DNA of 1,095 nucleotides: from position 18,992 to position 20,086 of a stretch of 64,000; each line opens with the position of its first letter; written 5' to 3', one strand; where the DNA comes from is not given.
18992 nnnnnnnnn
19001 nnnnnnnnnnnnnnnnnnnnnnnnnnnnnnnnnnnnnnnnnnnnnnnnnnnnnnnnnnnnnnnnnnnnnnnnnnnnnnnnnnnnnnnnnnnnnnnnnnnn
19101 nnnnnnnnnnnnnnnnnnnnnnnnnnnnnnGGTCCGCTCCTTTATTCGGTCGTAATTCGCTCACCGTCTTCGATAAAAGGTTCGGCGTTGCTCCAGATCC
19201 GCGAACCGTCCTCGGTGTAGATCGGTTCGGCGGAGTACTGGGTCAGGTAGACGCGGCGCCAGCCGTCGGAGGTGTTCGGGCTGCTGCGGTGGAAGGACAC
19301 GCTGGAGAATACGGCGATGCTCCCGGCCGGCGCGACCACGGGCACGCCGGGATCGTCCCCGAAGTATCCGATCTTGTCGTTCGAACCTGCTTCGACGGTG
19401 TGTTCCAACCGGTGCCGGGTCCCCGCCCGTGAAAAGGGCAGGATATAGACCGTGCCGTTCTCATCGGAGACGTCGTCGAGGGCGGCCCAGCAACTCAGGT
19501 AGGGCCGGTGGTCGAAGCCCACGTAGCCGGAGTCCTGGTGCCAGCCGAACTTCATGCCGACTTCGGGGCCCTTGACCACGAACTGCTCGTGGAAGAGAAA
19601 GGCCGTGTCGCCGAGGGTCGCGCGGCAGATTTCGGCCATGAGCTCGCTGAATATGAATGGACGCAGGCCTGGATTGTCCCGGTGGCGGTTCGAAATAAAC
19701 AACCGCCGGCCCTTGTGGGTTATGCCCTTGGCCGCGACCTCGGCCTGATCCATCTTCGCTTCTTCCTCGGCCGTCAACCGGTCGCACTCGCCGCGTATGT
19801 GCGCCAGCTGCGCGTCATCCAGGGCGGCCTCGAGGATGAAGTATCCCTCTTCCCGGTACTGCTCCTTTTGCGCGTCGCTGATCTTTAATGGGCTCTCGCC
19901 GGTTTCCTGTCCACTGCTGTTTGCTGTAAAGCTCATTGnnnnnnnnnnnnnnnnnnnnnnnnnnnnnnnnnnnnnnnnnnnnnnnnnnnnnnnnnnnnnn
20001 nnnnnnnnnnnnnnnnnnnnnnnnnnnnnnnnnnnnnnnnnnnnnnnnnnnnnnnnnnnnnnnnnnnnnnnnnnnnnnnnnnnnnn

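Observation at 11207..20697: Catabolic cluster with three PhyH-family dioxygenases, a formylglycine sulfatase, ManD-type dehydratase and four dehydrogenases next to a peptide ABC importer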

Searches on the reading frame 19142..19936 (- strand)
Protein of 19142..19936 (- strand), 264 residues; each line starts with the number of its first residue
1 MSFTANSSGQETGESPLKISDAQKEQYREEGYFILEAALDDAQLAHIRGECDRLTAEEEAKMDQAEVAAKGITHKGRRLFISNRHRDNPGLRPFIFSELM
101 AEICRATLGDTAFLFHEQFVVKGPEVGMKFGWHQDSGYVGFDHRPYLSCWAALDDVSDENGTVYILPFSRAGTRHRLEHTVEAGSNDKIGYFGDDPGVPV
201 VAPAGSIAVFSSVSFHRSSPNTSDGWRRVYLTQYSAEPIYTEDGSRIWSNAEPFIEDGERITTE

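Call 4: search_protein_families(library=pfam, proteins=[window:19142-19936:-], max_evalue=0.01)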
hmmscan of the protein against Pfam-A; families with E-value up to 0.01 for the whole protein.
window:19142-19936:- (264 aa): 1 family
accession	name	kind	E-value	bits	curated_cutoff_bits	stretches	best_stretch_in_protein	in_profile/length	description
PF05721.19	PhyH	-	1.3e-26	94.6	22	1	27-229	1-213/213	Phytanoyl-CoA dioxygenase (PhyH)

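Call 5: search_protein_families(library=ncbifam, proteins=[window:19142-19936:-], max_evalue=0.01)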
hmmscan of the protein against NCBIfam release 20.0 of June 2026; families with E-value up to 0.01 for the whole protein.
window:19142-19936:- (264 aa): 3 families
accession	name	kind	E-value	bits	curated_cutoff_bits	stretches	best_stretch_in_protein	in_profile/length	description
NF052437.1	MPhHdxlPhnYGIM8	equivalog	7.4e-13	48.5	500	1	18-235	4-214/260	methylphosphonate hydroxylase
TIGR02408.1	ectoine_ThpD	equivalog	6.5e-09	35.5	336.5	1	15-170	13-169/277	ectoine hydroxylase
TIGR01762.1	chlorin-enz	subfamily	0.00025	20.5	226.3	0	80-166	56-153/288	chlorinating enzyme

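Call 17: search_solved_structures(query=window:19142-19936:-, max_evalue=0.01)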
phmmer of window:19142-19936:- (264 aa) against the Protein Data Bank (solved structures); distinct sequences matched with E-value up to 0.01: 13.
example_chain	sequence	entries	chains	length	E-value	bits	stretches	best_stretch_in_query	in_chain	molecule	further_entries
4xab_A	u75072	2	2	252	6e-11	45.4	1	21-243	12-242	EvdO2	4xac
5epa_A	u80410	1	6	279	1.4e-08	37.6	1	21-234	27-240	SnoK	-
2a1x_A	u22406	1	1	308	5.6e-08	35.6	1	22-236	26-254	Phytanoyl-CoA dioxygenase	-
2opw_A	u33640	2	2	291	3.3e-07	33.1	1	102-231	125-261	PHYHD1 protein | Phytanoyl-CoA dioxygenase domain-containing protein 1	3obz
9c9n_A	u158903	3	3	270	6.9e-07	32.1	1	17-248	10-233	Fe/2-OG dependent dioxygenase MysH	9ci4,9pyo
9pze_A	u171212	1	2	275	7.5e-07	31.9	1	18-248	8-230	Fe/2-OG dependent dioxygenase MysH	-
6ec3_A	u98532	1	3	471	9.5e-06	28.3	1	23-235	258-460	Methyltransferase domain-containing protein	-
6zyk_A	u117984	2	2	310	2.1e-05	27.2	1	105-235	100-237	Monooxygenase | Uncharacterized protein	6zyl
4mhr_A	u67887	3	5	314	4.6e-05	26.1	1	13-170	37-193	Ectoine hydroxylase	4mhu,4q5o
4xaa_A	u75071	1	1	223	4.9e-05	26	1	90-235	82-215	Putative oxygenase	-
7dt0_A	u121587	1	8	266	0.00014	24.5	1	19-169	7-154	Phytanoyl-CoA dioxygenase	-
7dzz_A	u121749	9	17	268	0.00076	22.1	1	19-169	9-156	Phytanoyl-CoA dioxygenase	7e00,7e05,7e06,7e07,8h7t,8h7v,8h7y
7e01_A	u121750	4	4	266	0.00079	22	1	19-169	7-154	Phytanoyl-CoA dioxygenase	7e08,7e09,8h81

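Call 27: find_homologous_proteins(query=window:19142-19936:-, max_evalue=1e-10)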
Query window:19142-19936:- (264 aa): 1656 proteins with E <= 1e-10 among 4384 candidates; the best 120 are listed.
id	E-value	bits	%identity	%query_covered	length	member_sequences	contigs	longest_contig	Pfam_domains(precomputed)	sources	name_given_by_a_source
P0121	5.0e-178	608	100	100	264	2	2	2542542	PF05721.20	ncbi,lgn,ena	-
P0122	3.1e-148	510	87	93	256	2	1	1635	PF05721.20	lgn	-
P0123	1.2e-140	485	81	96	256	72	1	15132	PF05721.20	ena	-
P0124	4.0e-139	480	81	96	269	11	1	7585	PF05721.20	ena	-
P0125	5.6e-139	480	79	95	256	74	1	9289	PF05721.20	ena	-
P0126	1.4e-138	479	80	95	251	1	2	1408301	PF05721.20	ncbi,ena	-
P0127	2.7e-138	478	80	96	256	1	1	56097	PF05721.20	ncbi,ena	-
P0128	3.2e-124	432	76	93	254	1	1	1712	PF05721.20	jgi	-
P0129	2.8e-119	415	71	93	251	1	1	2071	PF05721.20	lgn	-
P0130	1.6e-117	410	70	92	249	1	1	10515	PF05721.20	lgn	-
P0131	3.5e-117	408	69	93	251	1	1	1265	PF05721.20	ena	-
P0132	8.0e-116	404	68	93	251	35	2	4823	PF05721.20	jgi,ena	jgi:ectoine hydroxylase-related dioxygenase (phytanoyl-CoA dioxygenase family)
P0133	2.4e-114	399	68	92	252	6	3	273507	PF05721.20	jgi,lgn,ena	jgi:ectoine hydroxylase-related dioxygenase (phytanoyl-CoA dioxygenase family)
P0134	2.0e-113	396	67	94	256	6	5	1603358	PF05721.20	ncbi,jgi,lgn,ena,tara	tara:strand:- start:33200 stop:33970 length:771 start_codon:yes stop_codon:yes gene_type:complete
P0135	8.4e-113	394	67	94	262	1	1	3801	PF05721.20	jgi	jgi:ectoine hydroxylase-related dioxygenase (phytanoyl-CoA dioxygenase family)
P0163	4.1e-99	349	61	94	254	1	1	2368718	PF05721.20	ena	-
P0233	5.3e-94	332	58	94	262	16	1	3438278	PF05721.20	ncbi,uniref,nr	ncbi:phytanoyl-CoA dioxygenase family protein [Chthonomonas calidirosea]|uniref:phytanoyl-CoA dioxyg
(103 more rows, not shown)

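Call 28: find_encoding_contigs(protein=P0134, flank=10000, max_places=1)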
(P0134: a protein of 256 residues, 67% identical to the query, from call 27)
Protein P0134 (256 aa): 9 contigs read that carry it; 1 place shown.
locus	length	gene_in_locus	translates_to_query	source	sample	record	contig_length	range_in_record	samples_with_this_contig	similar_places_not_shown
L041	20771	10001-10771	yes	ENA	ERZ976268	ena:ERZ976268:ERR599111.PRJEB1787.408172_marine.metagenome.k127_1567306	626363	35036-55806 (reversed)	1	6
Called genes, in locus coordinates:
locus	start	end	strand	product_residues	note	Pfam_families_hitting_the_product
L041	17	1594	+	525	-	PF02638:GHL10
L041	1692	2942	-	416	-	PF00155:Aminotran_1_2, PF00266:Aminotran_5, PF01053:Cys_Met_Meta_PP (weak)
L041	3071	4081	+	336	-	PF00005:ABC_tran, PF13304:AAA_21 (weak), PF08352:oligo_HPY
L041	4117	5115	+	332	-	PF00005:ABC_tran, PF08352:oligo_HPY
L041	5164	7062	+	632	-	PF00496:SBP_bac_5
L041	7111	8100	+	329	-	PF19300:BPD_transp_1_N, PF00528:BPD_transp_1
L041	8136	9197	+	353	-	PF12911:OppC_N, PF00528:BPD_transp_1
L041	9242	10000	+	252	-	PF00106:adh_short, PF08659:KR, PF13561:adh_short_C2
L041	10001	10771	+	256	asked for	PF05721:PhyH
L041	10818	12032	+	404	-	PF02746:MR_MLE_N, PF13378:MR_MLE_C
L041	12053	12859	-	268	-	-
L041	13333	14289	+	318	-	PF01408:GFO_IDH_MocA, PF22725:GFO_IDH_MocA_C3, PF02894:GFO_IDH_MocA_C (weak)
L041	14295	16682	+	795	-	PF01804:Penicil_amidase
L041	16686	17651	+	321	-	PF00248:Aldo_ket_red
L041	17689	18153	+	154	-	-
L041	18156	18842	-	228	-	PF01872:RibD_C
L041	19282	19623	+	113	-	PF01740:STAS, PF13466:STAS_2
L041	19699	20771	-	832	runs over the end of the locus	-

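Call 29: find_encoding_contigs(protein=P0163, flank=10000, max_places=1)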
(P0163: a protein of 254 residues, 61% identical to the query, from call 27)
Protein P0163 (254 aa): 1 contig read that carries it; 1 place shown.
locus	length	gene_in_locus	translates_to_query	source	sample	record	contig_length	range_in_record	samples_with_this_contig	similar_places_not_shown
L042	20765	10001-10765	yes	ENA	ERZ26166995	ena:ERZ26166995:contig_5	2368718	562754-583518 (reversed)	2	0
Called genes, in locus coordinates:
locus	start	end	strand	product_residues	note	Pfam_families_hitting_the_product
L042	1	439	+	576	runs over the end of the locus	PF14284:PcfJ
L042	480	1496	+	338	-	PF00248:Aldo_ket_red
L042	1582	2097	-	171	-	-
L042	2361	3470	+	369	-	PF00144:Beta-lactamase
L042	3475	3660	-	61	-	-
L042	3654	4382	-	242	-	PF00701:DHDPS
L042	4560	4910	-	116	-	PF00515:TPR_1 (faint), PF07719:TPR_2 (faint), PF13181:TPR_8 (faint), PF13428:TPR_14 (faint), PF14559:TPR_19 (faint), PF13371:TPR_9 (weak)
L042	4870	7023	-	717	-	PF13231:PMT_2 (weak)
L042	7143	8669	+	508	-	PF13541:ChlI, PF05496:RuvB_N (faint), PF00158:Sigma54_activat (faint), PF00493:MCM, PF01078:Mg_chelatase, PF07728:AAA_5 (faint), PF13335:Mg_chelatase_C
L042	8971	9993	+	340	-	PF10282:Lactonase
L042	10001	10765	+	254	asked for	PF05721:PhyH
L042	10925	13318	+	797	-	PF13620:CarboxypepD_reg, PF13715:CarbopepD_reg_2, PF07715:Plug, PF00593:TonB_dep_Rec_b-barrel, PF25183:OMP_b-brl_4 (faint)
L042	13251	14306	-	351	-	PF01212:Beta_elim_lyase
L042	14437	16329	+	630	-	PF02129:Peptidase_S15, PF08530:PepX_C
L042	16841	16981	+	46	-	-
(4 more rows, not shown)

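Call 30: find_encoding_contigs(protein=P0233, flank=10000, max_places=1)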
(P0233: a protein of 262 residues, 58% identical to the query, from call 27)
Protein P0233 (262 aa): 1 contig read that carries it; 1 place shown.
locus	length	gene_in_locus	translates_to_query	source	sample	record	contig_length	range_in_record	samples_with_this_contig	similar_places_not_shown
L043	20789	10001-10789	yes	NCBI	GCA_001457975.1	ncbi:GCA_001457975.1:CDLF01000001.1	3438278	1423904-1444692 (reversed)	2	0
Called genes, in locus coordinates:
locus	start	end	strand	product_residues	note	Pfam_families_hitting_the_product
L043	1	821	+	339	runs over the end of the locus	PF00480:ROK, PF01869:BcrAD_BadFG (faint)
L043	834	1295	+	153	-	PF10604:Polyketide_cyc2, PF10698:DUF2505 (weak), PF03364:Polyketide_cyc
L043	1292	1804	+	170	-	-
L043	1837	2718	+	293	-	-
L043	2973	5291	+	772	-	PF13439:Glyco_transf_4, PF13579:Glyco_trans_4_4 (weak), PF00534:Glycos_transf_1, PF13692:Glyco_trans_1_4, PF13524:Glyco_trans_1_2 (weak)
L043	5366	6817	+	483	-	PF04041:Glyco_hydro_130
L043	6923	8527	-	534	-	PF00118:Cpn60_TCP1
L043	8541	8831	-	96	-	PF00166:Cpn10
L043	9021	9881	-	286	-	PF02311:AraC_binding, PF07883:Cupin_2 (weak), PF00165:HTH_AraC (weak), PF12833:HTH_18, PF00165:HTH_AraC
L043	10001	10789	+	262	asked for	PF05721:PhyH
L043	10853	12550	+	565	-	PF00920:ILVD_EDD_N, PF24877:ILV_EDD_C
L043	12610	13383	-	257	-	PF00756:Esterase, PF01738:DLH, PF02230:Abhydrolase_2 (weak), PF00326:Peptidase_S9 (weak), PF12146:Hydrolase_4 (weak)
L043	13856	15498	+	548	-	-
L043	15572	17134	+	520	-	-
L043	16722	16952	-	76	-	-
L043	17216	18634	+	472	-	-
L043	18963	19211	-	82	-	-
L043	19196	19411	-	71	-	-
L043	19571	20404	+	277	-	PF01435:Peptidase_M48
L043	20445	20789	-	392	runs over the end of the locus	PF01139:RtcB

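Call 33: find_related_loci(query=A1, collection=metagenome_contigs, flank=10000)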
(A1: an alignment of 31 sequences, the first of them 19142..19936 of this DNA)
Query A1 (264 aa) in metagenome_contigs; peptide patterns used: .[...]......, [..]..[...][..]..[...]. (x = any residue, [..] = any of these).
600 stretches matched a pattern (row limit reached: there are more); 567 encode a relative of the query (tblastn E <= 1e-3); the best 80 are kept; 80 distinct loci.
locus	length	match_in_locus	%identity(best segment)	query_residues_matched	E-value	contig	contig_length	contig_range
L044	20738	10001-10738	71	19-264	2e-124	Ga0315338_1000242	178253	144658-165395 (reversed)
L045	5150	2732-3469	69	19-264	2e-123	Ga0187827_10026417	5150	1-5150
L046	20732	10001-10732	68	19-262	9e-119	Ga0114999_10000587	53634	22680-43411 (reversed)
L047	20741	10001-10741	67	17-263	2e-118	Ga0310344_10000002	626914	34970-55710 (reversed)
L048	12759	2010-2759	65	15-264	4e-110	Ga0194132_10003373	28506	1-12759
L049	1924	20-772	61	13-263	3e-112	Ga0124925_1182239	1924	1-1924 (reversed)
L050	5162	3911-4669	59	9-261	4e-105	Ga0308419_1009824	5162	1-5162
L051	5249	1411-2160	59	12-261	6e-105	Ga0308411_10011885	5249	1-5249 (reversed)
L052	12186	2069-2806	61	18-263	2e-104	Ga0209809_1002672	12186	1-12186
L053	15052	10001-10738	62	16-261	5e-104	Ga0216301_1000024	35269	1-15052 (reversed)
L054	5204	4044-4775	61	18-261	7e-104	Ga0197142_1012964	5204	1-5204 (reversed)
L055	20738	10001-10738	60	18-263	5e-101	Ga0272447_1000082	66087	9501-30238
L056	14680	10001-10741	59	15-261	4e-100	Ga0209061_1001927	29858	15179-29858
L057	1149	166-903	60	10-255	6e-109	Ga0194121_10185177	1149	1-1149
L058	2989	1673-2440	57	6-261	1e-101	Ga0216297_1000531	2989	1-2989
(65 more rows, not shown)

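Call 38: search_protein_families(library=pfam, proteins=[L044:2794-3876:+, L044:11186-11980:-, L044:14616-15485:+, L044:16973-17704:-, L048:2836-3429:+, L048:7643-8878:+, L048:8821-9819:+, L048:10135-12252:-, L048:6113-6787:-], max_evalue=0.01)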
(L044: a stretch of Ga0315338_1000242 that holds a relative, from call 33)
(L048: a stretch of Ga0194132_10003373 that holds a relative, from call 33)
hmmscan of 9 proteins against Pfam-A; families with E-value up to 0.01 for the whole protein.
L044:2794-3876:+ (360 aa): 1 family
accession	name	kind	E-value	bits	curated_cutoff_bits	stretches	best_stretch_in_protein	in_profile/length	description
PF07555.19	NAGidase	-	7.5e-62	209.8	25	1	11-302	2-288/295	beta-N-acetylglucosaminidase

L044:11186-11980:- (264 aa): 1 family
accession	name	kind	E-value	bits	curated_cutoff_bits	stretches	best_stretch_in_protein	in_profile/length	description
PF01261.30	AP_endonuc_2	-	2e-34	119.8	31.1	1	21-251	2-236/249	Xylose isomerase-like TIM barrel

L044:14616-15485:+ (289 aa): 1 family
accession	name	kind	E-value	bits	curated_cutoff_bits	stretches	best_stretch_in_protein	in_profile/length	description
PF05721.19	PhyH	-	8.6e-08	33.1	22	1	15-186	3-204/213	Phytanoyl-CoA dioxygenase (PhyH)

L044:16973-17704:- (243 aa): 1 family
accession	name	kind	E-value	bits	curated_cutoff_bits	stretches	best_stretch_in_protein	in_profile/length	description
PF03737.21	RraA-like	-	4e-28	99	24.5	1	32-186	11-152/152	Aldolase/RraA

L048:2836-3429:+ (197 aa): 1 family
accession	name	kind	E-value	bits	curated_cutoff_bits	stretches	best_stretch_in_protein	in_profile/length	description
PF03938.19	OmpH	-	4.9e-25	88.8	32.4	1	51-193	1-141/141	Outer membrane protein (OmpH-like)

L048:7643-8878:+ (411 aa): 3 families
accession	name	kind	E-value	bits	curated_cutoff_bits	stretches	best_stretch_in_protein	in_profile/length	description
PF01408.29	GFO_IDH_MocA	-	5.6e-21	75.9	24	1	25-143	2-120/120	Oxidoreductase family, NAD-binding Rossmann fold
PF02894.22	GFO_IDH_MocA_C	-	1.9e-08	34.8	22.9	1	178-363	40-218/218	Oxidoreductase family, C-terminal alpha/beta domain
PF22725.1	GFO_IDH_MocA_C3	-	1e-07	32.4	27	1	152-272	2-123/124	GFO/IDH/MocA C-terminal domain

L048:8821-9819:+ (332 aa): 0 families

L048:10135-12252:- (705 aa): 0 families

L048:6113-6787:- (224 aa): 0 families
